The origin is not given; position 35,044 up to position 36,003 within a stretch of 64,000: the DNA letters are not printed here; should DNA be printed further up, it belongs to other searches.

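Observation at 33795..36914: Orphan isoprenoid module IDI-like / IPK / unknown / polyprenyl synthase with an uncharacterised IPK-coupled protein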

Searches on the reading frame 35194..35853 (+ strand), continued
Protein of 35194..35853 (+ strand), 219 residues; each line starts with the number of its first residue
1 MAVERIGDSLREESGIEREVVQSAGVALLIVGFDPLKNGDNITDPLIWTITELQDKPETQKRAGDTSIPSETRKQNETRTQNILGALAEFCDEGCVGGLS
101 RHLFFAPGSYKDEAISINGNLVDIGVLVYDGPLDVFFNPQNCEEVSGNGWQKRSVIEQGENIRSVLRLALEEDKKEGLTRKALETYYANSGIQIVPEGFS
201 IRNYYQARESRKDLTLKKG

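Call 43: find_encoding_contigs(protein=P0146, flank=10000, max_places=2)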
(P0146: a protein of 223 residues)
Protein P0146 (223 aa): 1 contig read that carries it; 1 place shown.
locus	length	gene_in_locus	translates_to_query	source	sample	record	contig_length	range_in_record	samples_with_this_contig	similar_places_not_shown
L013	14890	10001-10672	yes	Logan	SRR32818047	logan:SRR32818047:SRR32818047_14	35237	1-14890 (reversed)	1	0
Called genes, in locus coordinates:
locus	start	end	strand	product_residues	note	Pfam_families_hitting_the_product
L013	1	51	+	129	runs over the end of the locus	-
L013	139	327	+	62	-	PF01165:Ribosomal_S21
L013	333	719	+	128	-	PF02130:YbeY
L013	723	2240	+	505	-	PF13177:DNA_pol3_delta2, PF13401:AAA_22 (faint), PF00004:AAA, PF07728:AAA_5 (weak), PF16193:AAA_assoc_2 (faint), PF22608:DNAX_ATPase_lid (weak), PF12169:DNA_pol3_gamma3 (weak)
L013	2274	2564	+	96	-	PF02575:YbaB_DNA_bd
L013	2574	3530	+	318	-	PF13793:Pribosyltran_N, PF00156:Pribosyltran, PF14681:UPRTase (weak), PF14572:Pribosyl_synth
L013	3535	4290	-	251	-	-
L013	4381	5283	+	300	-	PF13793:Pribosyltran_N, PF00156:Pribosyltran, PF14572:Pribosyl_synth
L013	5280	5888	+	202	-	PF21176:RecR_HhH, PF02132:RecR_ZnF (weak), PF01751:Toprim, PF13662:Toprim_4, PF21175:RecR_C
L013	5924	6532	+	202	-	-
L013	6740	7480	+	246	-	-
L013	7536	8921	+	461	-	PF00133:tRNA-synt_1 (faint), PF01406:tRNA-synt_1e, PF01921:tRNA-synt_1f (faint), PF09334:tRNA-synt_1g (weak)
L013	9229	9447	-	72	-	-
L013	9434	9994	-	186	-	PF04542:Sigma70_r2, PF08281:Sigma70_r4_2, PF04545:Sigma70_r4 (weak)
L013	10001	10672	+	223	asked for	-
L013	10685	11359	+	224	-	PF01255:Prenyltransf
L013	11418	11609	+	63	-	PF20106:DUF6496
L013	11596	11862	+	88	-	-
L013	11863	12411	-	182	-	PF18921:Cyanophycin_syn (faint)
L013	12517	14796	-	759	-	PF00912:Transgly, PF00905:Transpeptidase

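Call 44: find_encoding_contigs(protein=P0086, flank=10000, max_places=2)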
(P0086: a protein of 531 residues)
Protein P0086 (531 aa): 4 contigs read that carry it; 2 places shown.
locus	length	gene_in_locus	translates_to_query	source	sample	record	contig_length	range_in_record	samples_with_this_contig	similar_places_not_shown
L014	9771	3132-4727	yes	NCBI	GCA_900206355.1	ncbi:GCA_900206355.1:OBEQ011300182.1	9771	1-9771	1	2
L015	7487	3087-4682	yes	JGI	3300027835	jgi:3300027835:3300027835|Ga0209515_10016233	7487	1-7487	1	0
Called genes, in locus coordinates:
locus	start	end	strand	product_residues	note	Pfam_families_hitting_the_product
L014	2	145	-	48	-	?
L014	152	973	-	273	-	PF00293:NUDIX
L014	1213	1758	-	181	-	PF04542:Sigma70_r2, PF08281:Sigma70_r4_2, PF04545:Sigma70_r4 (weak)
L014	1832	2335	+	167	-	-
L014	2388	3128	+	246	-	PF00696:AA_kinase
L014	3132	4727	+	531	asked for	PF02401:LYTB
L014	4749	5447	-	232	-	PF01255:Prenyltransf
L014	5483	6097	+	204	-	PF13624:SurA_N_3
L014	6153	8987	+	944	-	-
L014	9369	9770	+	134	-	?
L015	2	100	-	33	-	?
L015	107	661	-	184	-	PF00293:NUDIX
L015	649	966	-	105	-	-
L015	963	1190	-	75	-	-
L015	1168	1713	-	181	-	PF04542:Sigma70_r2, PF08281:Sigma70_r4_2, PF04545:Sigma70_r4 (weak)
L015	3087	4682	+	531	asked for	PF02401:LYTB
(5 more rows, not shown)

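Call 56: find_related_loci(query=A4, collection=metagenome_contigs, flank=10000)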
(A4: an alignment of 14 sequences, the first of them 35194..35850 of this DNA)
Query A4 (219 aa) in metagenome_contigs; peptide patterns used: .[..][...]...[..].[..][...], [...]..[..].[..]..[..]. (x = any residue, [..] = any of these).
169 stretches matched a pattern; 14 encode a relative of the query (tblastn E <= 1e-3); 14 distinct loci.
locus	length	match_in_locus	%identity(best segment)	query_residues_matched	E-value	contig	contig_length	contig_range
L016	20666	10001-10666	50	1-216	1e-68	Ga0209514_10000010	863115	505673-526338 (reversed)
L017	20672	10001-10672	50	1-216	4e-68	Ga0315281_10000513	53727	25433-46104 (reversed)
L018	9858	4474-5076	54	17-216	2e-68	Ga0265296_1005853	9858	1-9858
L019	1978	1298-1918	48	19-219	5e-58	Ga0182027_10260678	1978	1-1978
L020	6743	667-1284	45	17-219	2e-56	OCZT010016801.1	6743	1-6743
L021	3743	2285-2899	44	17-218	9e-51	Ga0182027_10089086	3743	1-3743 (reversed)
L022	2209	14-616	44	22-219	6e-51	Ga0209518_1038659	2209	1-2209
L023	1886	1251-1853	44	22-219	2e-51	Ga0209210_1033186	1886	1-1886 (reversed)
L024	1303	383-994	42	18-218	1e-52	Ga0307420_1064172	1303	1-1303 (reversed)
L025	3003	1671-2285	44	9-216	2e-44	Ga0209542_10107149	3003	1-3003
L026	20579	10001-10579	37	17-215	7e-41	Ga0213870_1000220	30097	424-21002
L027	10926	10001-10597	40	21-214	9e-40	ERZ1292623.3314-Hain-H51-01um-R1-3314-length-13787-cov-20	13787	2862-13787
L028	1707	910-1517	40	17-216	2e-42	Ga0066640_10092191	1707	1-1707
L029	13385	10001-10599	41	17-213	4e-42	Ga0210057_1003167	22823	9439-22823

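Call 59: find_encoding_contigs(protein=P0035, flank=8000, max_places=2)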
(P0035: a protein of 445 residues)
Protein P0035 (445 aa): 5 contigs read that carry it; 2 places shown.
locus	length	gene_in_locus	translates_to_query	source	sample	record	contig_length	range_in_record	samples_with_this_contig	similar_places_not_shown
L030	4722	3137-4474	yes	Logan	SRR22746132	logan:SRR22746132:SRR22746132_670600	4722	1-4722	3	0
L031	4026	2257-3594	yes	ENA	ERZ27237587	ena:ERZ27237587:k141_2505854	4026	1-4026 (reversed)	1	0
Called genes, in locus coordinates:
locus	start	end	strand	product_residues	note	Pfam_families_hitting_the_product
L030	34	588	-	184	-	PF00293:NUDIX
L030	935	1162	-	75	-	-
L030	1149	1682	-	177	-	PF04542:Sigma70_r2, PF08281:Sigma70_r4_2, PF04545:Sigma70_r4 (weak)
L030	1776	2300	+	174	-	PF01894:YjbQ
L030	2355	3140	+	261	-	PF00696:AA_kinase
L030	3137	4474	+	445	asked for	-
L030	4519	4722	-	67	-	?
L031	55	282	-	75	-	-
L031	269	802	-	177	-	PF04542:Sigma70_r2, PF08281:Sigma70_r4_2, PF04545:Sigma70_r4 (weak)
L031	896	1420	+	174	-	PF01894:YjbQ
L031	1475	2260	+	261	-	PF00696:AA_kinase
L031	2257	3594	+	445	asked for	-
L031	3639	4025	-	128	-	?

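Call 60: find_encoding_contigs(protein=P0052, flank=8000, max_places=2)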
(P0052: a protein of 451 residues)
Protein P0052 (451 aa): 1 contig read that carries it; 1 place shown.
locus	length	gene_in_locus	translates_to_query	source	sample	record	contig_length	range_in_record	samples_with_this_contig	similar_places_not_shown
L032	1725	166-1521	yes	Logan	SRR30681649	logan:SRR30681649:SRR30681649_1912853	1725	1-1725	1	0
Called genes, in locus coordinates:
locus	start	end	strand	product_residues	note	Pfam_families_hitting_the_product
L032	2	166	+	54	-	?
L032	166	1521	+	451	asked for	-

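Call 68: search_protein_families(library=pfam, alignment_id=A2, max_evalue=0.01)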
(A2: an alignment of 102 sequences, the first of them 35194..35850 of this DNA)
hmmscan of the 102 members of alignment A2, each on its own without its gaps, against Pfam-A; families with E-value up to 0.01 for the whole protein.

A. member 1, window:35194-35850:+ (219 aa): 0 families

B. families by the number of members that match (of 102 scanned): 1 family
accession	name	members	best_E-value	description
PF00293.34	NUDIX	3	0.00029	NUDIX domain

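Call 69: predict_structure(alignment_id=A5)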
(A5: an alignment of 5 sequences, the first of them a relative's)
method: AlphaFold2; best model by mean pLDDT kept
length: 411 residues; sequences in the alignment: 5
mean_pLDDT: 68.7   pTM: 0.48
mean pLDDT of the five models: 68.7, 68.5, 62.9, 61.9, 57.9
residues with pLDDT >= 90: 34; 70-90: 220; 50-70: 60; < 50: 97
segments of 3 or more residues with pLDDT < 50: 1-28, 42-45, 222-226, 303-350, 379-388
pLDDT, mean of each block of 10 residues (from residue 1): 34 30 43 79 58 86 75 78 78 78 78 64 71 77 69 86 89 87 84 79 76 70 55 86 93 90 91 89 81 70 42 28 24 37 36 78 79 74 45 84 73 32
secondary structure, 60 per line:
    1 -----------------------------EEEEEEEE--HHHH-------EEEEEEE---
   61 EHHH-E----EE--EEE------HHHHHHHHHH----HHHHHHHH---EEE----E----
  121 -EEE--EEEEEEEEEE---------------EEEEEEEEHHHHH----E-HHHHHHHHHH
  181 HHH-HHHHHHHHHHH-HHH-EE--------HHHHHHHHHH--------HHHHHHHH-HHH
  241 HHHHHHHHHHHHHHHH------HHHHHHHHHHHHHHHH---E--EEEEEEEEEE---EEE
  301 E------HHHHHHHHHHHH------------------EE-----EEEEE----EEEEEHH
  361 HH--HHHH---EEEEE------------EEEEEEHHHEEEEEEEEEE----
elements in order: E30-37 H40-43 E51-57 E75-77 H84-93 H98-105 E109-111 E122-124 E127-136 E152-159 H160-164 H171-183 H185-195 H211-220 H229-236 H238-256 H263-278 E285-294 E298-301 H308-319 E345-349 E354-358 H359-362 H365-368 E372-376 E389-394 E398-407

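Call 73: find_encoding_contigs(protein=P0062, flank=8000, max_places=3)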
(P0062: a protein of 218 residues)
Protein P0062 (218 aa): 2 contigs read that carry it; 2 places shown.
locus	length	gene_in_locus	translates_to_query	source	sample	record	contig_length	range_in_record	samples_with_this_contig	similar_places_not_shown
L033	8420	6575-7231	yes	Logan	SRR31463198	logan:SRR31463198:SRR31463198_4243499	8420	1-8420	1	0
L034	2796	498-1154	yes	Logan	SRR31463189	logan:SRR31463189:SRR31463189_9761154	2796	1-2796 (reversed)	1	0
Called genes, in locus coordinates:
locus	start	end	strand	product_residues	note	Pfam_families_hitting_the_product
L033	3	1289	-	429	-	?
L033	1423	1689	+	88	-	PF04226:Transgly_assoc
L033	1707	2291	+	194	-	-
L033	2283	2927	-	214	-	PF00027:cNMP_binding, PF13545:HTH_Crp_2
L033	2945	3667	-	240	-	PF01925:TauE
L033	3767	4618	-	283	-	-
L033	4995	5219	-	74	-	-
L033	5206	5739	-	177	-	PF04542:Sigma70_r2, PF08281:Sigma70_r4_2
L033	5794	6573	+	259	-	PF00696:AA_kinase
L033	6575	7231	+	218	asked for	-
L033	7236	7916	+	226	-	PF01255:Prenyltransf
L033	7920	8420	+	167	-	?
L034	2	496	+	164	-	?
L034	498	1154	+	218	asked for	-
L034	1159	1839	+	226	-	PF01255:Prenyltransf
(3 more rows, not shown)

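Call 74: find_encoding_contigs(protein=P0067, flank=8000, max_places=3)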
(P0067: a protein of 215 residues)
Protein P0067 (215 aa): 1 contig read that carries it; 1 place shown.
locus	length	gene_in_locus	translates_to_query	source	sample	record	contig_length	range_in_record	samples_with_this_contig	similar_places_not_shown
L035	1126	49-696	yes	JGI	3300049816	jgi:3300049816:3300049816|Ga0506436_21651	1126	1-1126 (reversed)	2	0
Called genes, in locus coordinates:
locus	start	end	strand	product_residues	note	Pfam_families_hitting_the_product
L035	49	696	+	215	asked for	-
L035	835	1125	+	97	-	?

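Call 75: fold_search(model_id=the predicted structure, library=pdb)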
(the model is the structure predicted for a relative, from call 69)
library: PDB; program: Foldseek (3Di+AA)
matches with E <= 10: 368; with E <= 0.001: 87
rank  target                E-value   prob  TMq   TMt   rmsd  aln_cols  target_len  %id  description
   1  9dt8_B                1.3e-04  1.00  0.24  0.41   5.7       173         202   14  Crystal structure of ADP-ribose diphosphatase from Klebsiella pneumoniae (ADP bound, Orthorhombic P) (released 2024-10-09)
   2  9drd_H                1.4e-04  1.00  0.22  0.39   6.3       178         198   12  Crystal structure of ADP-ribose diphosphatase from Klebsiella pneumoniae (Apo, monoclinic P form 2) (released 2024-10-02)
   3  9dt6_H                1.4e-04  1.00  0.21  0.38   7.0       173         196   12  Crystal structure of ADP-ribose diphosphatase from Klebsiella pneumoniae (CMP bound, P21 form) (released 2024-10-09)
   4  3gz8_C                1.4e-04  1.00  0.25  0.56   5.0       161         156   15  Cocrystal structure of NUDIX domain of Shewanella oneidensis NrtR complexed with ADP ribose (released 2009-06-09)
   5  3gz8_A                1.5e-04  1.00  0.24  0.55   5.2       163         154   13  Cocrystal structure of NUDIX domain of Shewanella oneidensis NrtR complexed with ADP ribose (released 2009-06-09)
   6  9dtc_B                1.5e-04  1.00  0.23  0.41   5.8       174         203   13  Crystal structure of ADP-ribose diphosphatase from Klebsiella pneumoniae (ADP Ribose bound, orthrhombic form2) (released 2024-10-09)
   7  9drd_B                1.5e-04  1.00  0.23  0.39   5.9       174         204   13  Crystal structure of ADP-ribose diphosphatase from Klebsiella pneumoniae (Apo, monoclinic P form 2) (released 2024-10-02)
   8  9dt6_E                1.8e-04  1.00  0.20  0.35   7.7       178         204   12  Crystal structure of ADP-ribose diphosphatase from Klebsiella pneumoniae (CMP bound, P21 form) (released 2024-10-09)
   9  9drd_D                1.9e-04  1.00  0.23  0.39   5.9       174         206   13  Crystal structure of ADP-ribose diphosphatase from Klebsiella pneumoniae (Apo, monoclinic P form 2) (released 2024-10-02)
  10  9drf_H                1.9e-04  1.00  0.21  0.38   6.8       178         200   12  Crystal structure of ADP-ribose diphosphatase from Klebsiella pneumoniae (DTP bound, P21 form) (released 2024-10-02)
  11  9b21_B                2.0e-04  1.00  0.24  0.42   5.6       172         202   13  Crystal structure of ADP-ribose diphosphatase from Klebsiella pneumoniae (ADP Ribose bound, Orthorhombic P form) (released 2024-03-27)
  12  9b1z_A                2.0e-04  1.00  0.24  0.41   6.0       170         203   14  Crystal structure of ADP-ribose diphosphatase from Klebsiella pneumoniae (Apo) (released 2024-03-27)
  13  9drf_D                2.0e-04  1.00  0.21  0.39   6.9       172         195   12  Crystal structure of ADP-ribose diphosphatase from Klebsiella pneumoniae (DTP bound, P21 form) (released 2024-10-02)
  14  4s2y_A                2.2e-04  1.00  0.22  0.51   7.4       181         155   13  Structure of E. coli RppH bound to RNA and three magnesium ions (released 2015-02-11)
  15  9drd_A                2.2e-04  1.00  0.21  0.38   6.9       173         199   12  Crystal structure of ADP-ribose diphosphatase from Klebsiella pneumoniae (Apo, monoclinic P form 2) (released 2024-10-02)
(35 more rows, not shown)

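Call 76: find_encoding_contigs(protein=P0057, flank=8000, max_places=3)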
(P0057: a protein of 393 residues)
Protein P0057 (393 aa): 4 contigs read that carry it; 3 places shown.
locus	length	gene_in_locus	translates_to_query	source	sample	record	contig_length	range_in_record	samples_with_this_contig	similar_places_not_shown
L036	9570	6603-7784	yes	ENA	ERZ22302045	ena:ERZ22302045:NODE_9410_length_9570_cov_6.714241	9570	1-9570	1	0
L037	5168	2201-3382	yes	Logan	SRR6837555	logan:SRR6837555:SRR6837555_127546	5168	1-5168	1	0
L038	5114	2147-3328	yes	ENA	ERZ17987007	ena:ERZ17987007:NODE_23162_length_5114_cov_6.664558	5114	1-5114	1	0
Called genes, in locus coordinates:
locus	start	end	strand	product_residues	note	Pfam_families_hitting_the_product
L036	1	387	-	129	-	?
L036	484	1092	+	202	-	PF12917:YfbR-like, PF13023:HD_3, PF01966:HD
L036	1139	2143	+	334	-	-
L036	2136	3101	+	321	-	-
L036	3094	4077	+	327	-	-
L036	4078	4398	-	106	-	-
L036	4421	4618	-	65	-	-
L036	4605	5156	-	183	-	PF04542:Sigma70_r2, PF08281:Sigma70_r4_2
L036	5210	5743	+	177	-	PF01894:YjbQ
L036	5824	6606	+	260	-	PF00696:AA_kinase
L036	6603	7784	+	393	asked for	-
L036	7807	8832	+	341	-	-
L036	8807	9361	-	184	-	PF00908:dTDP_sugar_isom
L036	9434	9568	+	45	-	?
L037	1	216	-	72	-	?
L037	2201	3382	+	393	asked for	-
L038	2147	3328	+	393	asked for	-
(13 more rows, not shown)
